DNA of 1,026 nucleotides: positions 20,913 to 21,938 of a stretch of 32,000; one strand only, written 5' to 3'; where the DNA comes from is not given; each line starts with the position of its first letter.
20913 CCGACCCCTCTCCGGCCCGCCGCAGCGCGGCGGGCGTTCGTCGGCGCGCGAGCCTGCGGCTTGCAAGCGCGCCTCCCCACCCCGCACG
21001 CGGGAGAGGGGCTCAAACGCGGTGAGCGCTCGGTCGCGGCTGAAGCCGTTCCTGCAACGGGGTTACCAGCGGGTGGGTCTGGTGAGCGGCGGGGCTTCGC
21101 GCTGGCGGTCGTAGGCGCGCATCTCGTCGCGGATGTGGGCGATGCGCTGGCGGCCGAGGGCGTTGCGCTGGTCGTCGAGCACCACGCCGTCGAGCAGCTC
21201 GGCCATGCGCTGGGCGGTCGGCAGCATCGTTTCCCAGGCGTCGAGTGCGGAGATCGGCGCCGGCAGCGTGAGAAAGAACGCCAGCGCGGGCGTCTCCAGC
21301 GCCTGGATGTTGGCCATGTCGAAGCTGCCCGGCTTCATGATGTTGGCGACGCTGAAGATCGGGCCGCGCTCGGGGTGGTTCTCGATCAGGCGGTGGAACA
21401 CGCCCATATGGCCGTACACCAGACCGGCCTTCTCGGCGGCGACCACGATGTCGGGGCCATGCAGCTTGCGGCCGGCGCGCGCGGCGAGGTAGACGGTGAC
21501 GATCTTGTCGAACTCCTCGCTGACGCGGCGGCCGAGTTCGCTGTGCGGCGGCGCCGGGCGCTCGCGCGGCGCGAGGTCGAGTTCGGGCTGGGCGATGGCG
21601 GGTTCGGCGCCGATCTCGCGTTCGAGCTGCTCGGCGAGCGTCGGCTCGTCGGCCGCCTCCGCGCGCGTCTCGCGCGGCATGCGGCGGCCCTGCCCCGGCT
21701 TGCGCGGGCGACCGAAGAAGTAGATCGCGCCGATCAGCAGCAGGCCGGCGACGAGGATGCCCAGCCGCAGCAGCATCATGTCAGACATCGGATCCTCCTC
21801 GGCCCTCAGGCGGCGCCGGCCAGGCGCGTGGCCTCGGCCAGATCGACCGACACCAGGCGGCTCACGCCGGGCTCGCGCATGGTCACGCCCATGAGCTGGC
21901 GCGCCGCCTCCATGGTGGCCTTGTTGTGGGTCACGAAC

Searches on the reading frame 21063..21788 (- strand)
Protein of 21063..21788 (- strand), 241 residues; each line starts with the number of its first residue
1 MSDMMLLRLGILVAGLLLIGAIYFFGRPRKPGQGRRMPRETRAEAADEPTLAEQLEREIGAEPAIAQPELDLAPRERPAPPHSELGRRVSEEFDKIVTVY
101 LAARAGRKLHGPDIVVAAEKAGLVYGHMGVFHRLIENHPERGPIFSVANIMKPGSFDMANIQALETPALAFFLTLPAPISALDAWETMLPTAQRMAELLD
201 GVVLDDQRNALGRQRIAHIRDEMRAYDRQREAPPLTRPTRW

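Call 3: search_protein_families(library=pfam, proteins=[window:21063-21788:-], max_evalue=0.01)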
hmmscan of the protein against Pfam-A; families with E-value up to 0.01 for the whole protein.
window:21063-21788:- (241 aa): 1 family
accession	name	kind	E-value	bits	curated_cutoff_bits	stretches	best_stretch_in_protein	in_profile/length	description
PF04354.18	ZipA_C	-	1e-37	129.3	23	1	96-221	2-127/128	ZipA, C-terminal FtsZ-binding domain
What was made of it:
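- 21063..21788 (-): zipA, intact; right flank of the island. ZipA_C at 129 bits (call 3).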

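Call 5: find_encoding_contigs(protein=window:21063-21788:-, flank=10000, max_places=10)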
Protein window:21063-21788:- (241 aa): 3 contigs read that carry it; 2 places shown.
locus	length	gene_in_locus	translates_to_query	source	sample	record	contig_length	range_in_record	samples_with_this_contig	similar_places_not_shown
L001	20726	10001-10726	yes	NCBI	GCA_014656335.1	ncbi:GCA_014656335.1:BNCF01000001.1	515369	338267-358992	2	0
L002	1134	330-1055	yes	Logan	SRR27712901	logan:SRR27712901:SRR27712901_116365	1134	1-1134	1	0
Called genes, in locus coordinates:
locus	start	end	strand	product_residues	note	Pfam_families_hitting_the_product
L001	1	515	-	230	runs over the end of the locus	PF03379:CcmB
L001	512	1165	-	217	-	PF00005:ABC_tran, PF02463:SMC_N (faint), PF13304:AAA_21 (faint)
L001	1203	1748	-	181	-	PF11697:DUF3293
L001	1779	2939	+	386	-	PF00155:Aminotran_1_2, PF00266:Aminotran_5 (weak), PF01041:DegT_DnrJ_EryC1, PF01053:Cys_Met_Meta_PP (weak)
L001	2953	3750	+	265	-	PF00795:CN_hydrolase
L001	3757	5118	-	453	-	PF00232:Glyco_hydro_1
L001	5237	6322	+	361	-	PF00005:ABC_tran, PF13304:AAA_21 (faint), PF17912:OB_MalK, PF08402:TOBE_2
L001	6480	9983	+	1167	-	PF02463:SMC_N, PF13175:AAA_15, PF13304:AAA_21, PF13476:AAA_23, PF06470:SMC_hinge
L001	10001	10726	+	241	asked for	PF04354:ZipA_C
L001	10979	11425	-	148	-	-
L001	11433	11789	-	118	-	PF04634:YezG-like (weak)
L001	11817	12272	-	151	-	PF09346:SMI1_KNR4, PF14568:SUKH_6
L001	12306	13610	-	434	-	PF12639:Colicin-DNase, PF14414:WHH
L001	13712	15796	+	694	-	PF22745:Nlig-Ia, PF01653:DNA_ligase_aden, PF03120:OB_DNA_ligase, PF03119:DNA_ligase_ZBD, PF14520:HHH_5 (faint), PF12826:HHH_2, PF00533:BRCT, PF12738:PTCB-BRCT (weak)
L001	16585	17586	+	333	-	PF00152:tRNA-synt_2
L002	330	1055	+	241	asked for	PF04354:ZipA_C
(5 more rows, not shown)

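Call 7: find_related_loci(query=window:21063-21788:-, collection=genome_contigs, flank=10000)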
Query window:21063-21788:- (241 aa) in genome_contigs; peptide patterns used: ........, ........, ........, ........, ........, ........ (x = any residue, [..] = any of these).
462 stretches matched a pattern; 314 encode a relative of the query (tblastn E <= 1e-3); the best 80 are kept; 80 distinct loci.
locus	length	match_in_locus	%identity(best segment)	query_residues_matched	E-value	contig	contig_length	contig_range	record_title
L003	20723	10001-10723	86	1-241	1e-133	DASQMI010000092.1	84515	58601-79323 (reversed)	MAG TPA_asm: Lysobacter sp. isolate SMAG_U10744 k141_1740, whole genome shotgun sequence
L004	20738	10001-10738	78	1-241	4e-126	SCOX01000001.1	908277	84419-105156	Lysobacteraceae bacterium P NODE_1_length_908277_cov_39.674932, whole genome shotgun sequence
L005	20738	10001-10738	78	1-241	1e-125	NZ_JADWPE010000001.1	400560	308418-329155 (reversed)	Lysobacter changpingensis strain CM-3-T8 contig1, whole genome shotgun sequence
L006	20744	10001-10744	79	1-241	1e-125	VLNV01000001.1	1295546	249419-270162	Lysobacter prati strain SYSU H10001 NODE_1_length_1295546_cov_310.211685, whole genome shotgun sequence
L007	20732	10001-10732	78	1-241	1e-124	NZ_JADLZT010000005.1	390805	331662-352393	Lysobacter niastensis strain DSM 18481 Contig_5, whole genome shotgun sequence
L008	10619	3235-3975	78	1-241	9e-124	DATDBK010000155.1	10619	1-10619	MAG TPA_asm: Lysobacter sp. isolate SMAG_U120 k141_1159593, whole genome shotgun sequence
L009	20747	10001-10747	79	1-241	2e-123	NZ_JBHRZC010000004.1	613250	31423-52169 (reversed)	Lysobacter sp. GCM10012299 strain CGMCC 1.16608 GCM70012299_14, whole genome shotgun sequence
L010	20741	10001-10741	77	1-241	2e-123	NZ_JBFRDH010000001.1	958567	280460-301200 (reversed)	Lysobacter sp. TAF61 SCAFFOLD_0, whole genome shotgun sequence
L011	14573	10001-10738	77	1-241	1e-122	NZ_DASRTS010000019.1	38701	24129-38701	MAG: Lysobacter sp. isolate SMAG_U7485 k141_267237, whole genome shotgun sequence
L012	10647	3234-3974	77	1-241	2e-122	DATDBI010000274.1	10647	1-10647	MAG TPA_asm: Lysobacter sp. isolate SMAG_U118 k141_661002, whole genome shotgun sequence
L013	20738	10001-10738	77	1-241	2e-122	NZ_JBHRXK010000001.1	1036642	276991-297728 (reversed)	Lysobacter cavernae strain KCTC 42875 spades_K_25_97_1, whole genome shotgun sequence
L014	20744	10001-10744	76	1-241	1e-122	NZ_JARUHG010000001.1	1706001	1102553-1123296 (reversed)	Lysobacter arvi strain UC NODE_1_length_1706001_cov_361.324568, whole genome shotgun sequence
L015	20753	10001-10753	76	1-241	4e-121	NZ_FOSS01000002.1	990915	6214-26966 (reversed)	Lysobacter sp. cf310, whole genome shotgun sequence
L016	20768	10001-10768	73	1-241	1e-120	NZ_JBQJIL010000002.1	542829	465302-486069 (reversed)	Lysobacter sp. CA199 NODE_2_length_542829_cov_67.289247, whole genome shotgun sequence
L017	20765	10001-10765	74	1-241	9e-121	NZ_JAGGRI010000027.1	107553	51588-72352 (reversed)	Lysobacter sp. ISL-50 ISL50_28, whole genome shotgun sequence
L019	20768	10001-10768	73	1-241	9e-120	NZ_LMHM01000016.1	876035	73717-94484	Lysobacter sp. Root690 contig_7, whole genome shotgun sequence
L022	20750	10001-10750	75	1-241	2e-119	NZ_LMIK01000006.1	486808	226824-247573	Lysobacter sp. Root76 contig_4, whole genome shotgun sequence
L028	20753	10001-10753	76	1-241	3e-118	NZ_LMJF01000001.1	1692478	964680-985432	Lysobacter sp. Root916 contig_1, whole genome shotgun sequence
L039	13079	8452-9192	73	1-241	1e-116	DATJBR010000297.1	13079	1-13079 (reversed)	MAG TPA_asm: Lysobacter sp. isolate SMAG_U15359 k141_41338, whole genome shotgun sequence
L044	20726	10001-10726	74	1-241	1e-115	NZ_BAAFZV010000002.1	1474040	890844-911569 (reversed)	Lysobacter sp. PAGU 2638 sequence02, whole genome shotgun sequence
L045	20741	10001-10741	72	1-241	8e-115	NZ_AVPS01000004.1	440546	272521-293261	Lysobacter concretionis Ko07 = DSM 16239 strain Ko07 contig4, whole genome shotgun sequence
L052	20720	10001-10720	74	1-240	9e-113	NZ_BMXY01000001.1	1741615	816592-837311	Cognatilysobacter xinjiangensis strain KCTC 22558 sequence01, whole genome shotgun sequence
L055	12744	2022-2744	72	1-241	7e-112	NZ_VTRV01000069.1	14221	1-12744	Cognatilysobacter lacus strain UKS-15 UKS_15_3_scaffold69, whole genome shotgun sequence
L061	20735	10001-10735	68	1-241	7e-109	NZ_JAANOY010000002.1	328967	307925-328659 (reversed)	Cognatiluteimonas telluris strain YJ15 2, whole genome shotgun sequence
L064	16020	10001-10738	69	1-241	7e-108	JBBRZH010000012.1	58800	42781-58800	MAG: Lysobacterales bacterium isolate metawrap_la5_30 metawrap_la5_30_K_332508_L_58800_cov_32.5482, whole genome shotgun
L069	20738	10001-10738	70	1-241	4e-107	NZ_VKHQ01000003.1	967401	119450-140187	Cognatiluteimonas profundi strain CHu50b-3-2 contig_3, whole genome shotgun sequence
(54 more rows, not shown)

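Call 13: search_protein_families(library=pfam, proteins=[L061:10775-11521:+, L064:10742-11530:+, L069:10797-11543:+, L045:10742-11092:-, L019:10947-11384:-, L015:10913-11386:+, L028:10754-11269:-, L011:11038-11379:+, L022:11036-11380:-, L039:9194-9583:-], max_evalue=0.01)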
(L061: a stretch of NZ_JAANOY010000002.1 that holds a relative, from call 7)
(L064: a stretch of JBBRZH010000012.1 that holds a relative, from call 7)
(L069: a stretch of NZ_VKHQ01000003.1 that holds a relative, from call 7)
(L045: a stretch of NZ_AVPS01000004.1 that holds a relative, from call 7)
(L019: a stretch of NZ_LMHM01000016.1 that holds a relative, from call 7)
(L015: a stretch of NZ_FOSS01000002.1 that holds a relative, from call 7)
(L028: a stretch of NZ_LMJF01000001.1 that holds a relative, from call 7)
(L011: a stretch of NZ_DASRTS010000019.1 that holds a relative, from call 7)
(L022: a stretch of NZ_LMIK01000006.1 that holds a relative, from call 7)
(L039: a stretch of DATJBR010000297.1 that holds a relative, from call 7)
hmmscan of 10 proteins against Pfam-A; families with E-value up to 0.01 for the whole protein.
L061:10775-11521:+ (248 aa): 7 families
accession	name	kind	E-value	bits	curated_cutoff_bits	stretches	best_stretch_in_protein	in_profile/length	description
PF00106.31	adh_short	-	3.5e-57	193.5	26.6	1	8-197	2-191/195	short chain dehydrogenase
PF13561.12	adh_short_C2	-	3.8e-43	148.2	27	1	13-226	1-215/236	Enoyl-(Acyl carrier protein) reductase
PF08659.16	KR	-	1.3e-12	48.4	22.6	1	10-183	4-173/180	KR domain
PF01177.27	Asp_Glu_race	-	4.5e-06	27.1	31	1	129-225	85-179/211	Asp/Glu/Hydantoin racemase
PF23441.1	SDR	-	7.8e-05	22.6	27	1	7-198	8-205/258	SDR-like rossmann domain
PF01370.27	Epimerase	-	0.004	17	20.9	0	9-78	1-64/240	NAD dependent epimerase/dehydratase family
PF08643.16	DUF1776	-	0.0046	16.9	25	1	97-217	106-231/294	Fungal family of unknown function (DUF1776)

L064:10742-11530:+ (262 aa): 8 families
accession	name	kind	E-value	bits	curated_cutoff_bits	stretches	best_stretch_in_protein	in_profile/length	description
PF00106.31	adh_short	-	2.9e-56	190.5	26.6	1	21-211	1-191/195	short chain dehydrogenase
PF13561.12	adh_short_C2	-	1.3e-43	149.7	27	1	27-246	1-221/236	Enoyl-(Acyl carrier protein) reductase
PF08659.16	KR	-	7.9e-13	49.1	22.6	1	23-199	3-175/180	KR domain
PF01177.27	Asp_Glu_race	-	0.0025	18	31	0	139-229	81-170/211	Asp/Glu/Hydantoin racemase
PF01370.27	Epimerase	-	0.0025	17.7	20.9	1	23-92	1-64/240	NAD dependent epimerase/dehydratase family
PF23441.1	SDR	-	0.0027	17.6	27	1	22-211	9-204/258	SDR-like rossmann domain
PF12242.14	Eno-Rase_NADH_b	-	0.0053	16.9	23.4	0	11-44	30-64/79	NAD(P)H binding domain of trans-2-enoyl-CoA reductase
PF02882.25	THF_DHG_CYH_C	-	0.0096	15.7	27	0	11-59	27-75/160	Tetrahydrofolate dehydrogenase/cyclohydrolase, NAD(P)-binding domain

L069:10797-11543:+ (248 aa): 7 families
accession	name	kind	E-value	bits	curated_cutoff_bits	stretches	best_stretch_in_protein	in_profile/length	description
PF00106.31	adh_short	-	4.9e-58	196.3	26.6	1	7-197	1-191/195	short chain dehydrogenase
PF13561.12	adh_short_C2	-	4.5e-45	154.5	27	1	13-228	1-217/236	Enoyl-(Acyl carrier protein) reductase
PF08659.16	KR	-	1.1e-14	55.2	22.6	1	9-187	3-177/180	KR domain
PF23441.1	SDR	-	5.6e-07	29.7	27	1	6-226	7-237/258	SDR-like rossmann domain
PF01177.27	Asp_Glu_race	-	0.00015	22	31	0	125-225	81-179/211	Asp/Glu/Hydantoin racemase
PF01370.27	Epimerase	-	0.0008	19.3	20.9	1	9-77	1-63/240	NAD dependent epimerase/dehydratase family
PF00291.31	PALP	-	0.0054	16.5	35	1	6-76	54-124/295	Pyridoxal-phosphate dependent enzyme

L045:10742-11092:- (117 aa): 0 families

L019:10947-11384:- (145 aa): 0 families

L015:10913-11386:+ (158 aa): 0 families

L028:10754-11269:- (172 aa): 0 families

L011:11038-11379:+ (113 aa): 0 families

L022:11036-11380:- (114 aa): 0 families

L039:9194-9583:- (130 aa): 0 families

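Call 84: search_protein_families(library=pfam, proteins=[L044:10997-11530:+, L044:11619-11870:+, L044:12201-13292:-, L044:13289-14230:-, L052:10989-11549:+, L052:11622-11873:+, L052:11890-12576:-, L052:14009-15157:-, L055:3036-3557:+, L055:4159-4752:-], max_evalue=0.001)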
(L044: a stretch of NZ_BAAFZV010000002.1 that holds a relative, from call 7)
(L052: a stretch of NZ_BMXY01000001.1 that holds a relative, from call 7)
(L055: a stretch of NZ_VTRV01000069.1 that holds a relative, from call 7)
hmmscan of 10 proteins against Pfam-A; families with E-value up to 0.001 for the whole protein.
L044:10997-11530:+ (177 aa): 0 families

L044:11619-11870:+ (83 aa): 0 families

L044:12201-13292:- (363 aa): 3 families
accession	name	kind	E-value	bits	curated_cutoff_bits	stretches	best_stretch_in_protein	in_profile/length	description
PF12698.13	ABC2_membrane_3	-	3.7e-47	161.6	31.6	1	22-356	2-347/347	ABC-2 family transporter protein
PF01061.29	ABC2_membrane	-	2.7e-35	122.3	26.9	1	163-328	44-211/211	ABC-2 type transporter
PF12679.13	ABC2_membrane_2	-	5.1e-23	82.2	27.2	1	8-361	2-281/283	ABC-2 family transporter protein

L044:13289-14230:- (313 aa): 3 families
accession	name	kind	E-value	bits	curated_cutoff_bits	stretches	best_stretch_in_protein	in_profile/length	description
PF00005.33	ABC_tran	-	8.3e-36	124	25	1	23-166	2-137/137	ABC transporter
PF13304.12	AAA_21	-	2.8e-12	47.8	27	1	115-195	220-298/304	AAA domain, putative AbiEii toxin, Type IV TA system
PF02463.25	SMC_N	-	0.00046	20.1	40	0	37-205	29-207/220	RecF/RecN/SMC N terminal domain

L052:10989-11549:+ (186 aa): 0 families

L052:11622-11873:+ (83 aa): 0 families

L052:11890-12576:- (228 aa): 1 family
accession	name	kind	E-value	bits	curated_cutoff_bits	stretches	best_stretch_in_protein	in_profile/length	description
PF20554.3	DUF6766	-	2.4e-83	279.2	27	1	13-227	3-220/221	Domain of unknown function (DUF6766)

L052:14009-15157:- (382 aa): 1 family
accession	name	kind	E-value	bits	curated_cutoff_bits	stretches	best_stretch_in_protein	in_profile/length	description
PF00561.26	Abhydrolase_1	-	2.5e-17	63.8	25.8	1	70-360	16-242/245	alpha/beta hydrolase fold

L055:3036-3557:+ (173 aa): 0 families

L055:4159-4752:- (197 aa): 1 family
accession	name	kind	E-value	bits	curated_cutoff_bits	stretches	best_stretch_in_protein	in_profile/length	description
PF05995.18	CDO_I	-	8.1e-11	42.2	23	1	76-176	69-167/170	Cysteine dioxygenase type I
